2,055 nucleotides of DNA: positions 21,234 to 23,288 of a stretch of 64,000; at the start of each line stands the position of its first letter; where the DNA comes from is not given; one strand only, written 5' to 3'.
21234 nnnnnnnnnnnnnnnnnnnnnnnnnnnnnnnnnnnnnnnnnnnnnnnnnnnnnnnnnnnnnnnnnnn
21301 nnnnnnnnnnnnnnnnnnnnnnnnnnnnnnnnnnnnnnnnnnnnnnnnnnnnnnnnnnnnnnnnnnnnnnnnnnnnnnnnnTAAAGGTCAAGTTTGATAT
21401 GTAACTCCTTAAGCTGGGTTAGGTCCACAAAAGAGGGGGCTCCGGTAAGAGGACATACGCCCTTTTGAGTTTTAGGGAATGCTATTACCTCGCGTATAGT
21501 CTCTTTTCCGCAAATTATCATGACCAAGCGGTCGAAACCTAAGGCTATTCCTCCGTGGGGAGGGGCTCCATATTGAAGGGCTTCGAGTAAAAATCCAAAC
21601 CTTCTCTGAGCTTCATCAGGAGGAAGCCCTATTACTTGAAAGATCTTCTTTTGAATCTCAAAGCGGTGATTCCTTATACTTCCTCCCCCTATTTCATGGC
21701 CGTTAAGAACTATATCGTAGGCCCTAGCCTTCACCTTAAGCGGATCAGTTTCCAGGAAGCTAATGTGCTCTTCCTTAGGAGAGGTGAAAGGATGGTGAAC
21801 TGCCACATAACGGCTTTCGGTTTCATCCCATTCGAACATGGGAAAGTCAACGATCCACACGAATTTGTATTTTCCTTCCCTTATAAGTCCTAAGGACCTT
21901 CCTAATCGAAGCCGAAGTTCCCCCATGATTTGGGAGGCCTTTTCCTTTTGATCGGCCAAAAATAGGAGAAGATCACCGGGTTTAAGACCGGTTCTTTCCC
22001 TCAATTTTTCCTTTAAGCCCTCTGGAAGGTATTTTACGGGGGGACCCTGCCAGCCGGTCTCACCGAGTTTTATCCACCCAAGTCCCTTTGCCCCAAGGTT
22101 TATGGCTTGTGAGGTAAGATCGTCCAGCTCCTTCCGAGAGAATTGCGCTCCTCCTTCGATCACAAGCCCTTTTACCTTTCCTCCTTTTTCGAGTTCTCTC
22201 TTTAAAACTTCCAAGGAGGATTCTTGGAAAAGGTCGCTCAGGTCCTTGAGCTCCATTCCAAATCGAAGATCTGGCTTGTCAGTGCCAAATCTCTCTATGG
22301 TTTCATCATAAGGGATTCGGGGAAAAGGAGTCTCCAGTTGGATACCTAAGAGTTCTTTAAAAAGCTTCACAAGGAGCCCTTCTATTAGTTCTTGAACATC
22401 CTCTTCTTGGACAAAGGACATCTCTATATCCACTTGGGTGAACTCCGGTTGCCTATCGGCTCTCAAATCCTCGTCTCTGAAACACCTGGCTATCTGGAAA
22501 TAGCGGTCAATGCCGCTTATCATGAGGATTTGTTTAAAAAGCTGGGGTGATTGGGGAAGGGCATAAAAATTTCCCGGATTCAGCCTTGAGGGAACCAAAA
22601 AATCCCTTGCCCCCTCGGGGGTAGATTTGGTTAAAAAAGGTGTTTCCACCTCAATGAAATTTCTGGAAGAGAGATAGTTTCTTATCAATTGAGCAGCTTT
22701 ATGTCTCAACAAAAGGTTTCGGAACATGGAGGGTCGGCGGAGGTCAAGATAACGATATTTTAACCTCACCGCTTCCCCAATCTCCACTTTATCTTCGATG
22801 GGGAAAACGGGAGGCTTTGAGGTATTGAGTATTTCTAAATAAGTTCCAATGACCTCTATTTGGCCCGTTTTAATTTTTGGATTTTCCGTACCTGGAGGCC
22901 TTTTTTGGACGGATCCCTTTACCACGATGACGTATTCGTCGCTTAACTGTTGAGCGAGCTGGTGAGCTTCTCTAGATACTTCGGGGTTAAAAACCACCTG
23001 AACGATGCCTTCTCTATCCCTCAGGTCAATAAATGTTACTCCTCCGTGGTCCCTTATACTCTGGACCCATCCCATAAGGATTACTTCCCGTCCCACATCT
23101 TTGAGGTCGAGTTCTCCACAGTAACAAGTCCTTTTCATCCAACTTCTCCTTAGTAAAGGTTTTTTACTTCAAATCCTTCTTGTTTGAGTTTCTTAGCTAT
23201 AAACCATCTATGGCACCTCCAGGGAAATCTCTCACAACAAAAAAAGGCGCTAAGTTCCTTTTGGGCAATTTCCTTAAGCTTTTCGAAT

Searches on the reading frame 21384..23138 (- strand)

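Call 58: search_protein_families(library=pfam, proteins=[window:21384-23138:-], max_evalue=0.000001)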
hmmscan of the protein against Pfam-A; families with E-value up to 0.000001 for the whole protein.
window:21384-23138:- (585 aa): 3 families
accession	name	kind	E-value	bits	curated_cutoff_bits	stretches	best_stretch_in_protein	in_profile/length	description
PF00152.25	tRNA-synt_2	-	5.6e-126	420.2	25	1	122-558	2-308/308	tRNA synthetases class II (D, K and N)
PF02938.19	GAD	-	2.8e-23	82.4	23.4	1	314-405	3-95/95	GAD domain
PF01336.31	tRNA_anti-codon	-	4.5e-18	65.4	27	1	19-103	1-74/75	OB-fold nucleic acid binding domain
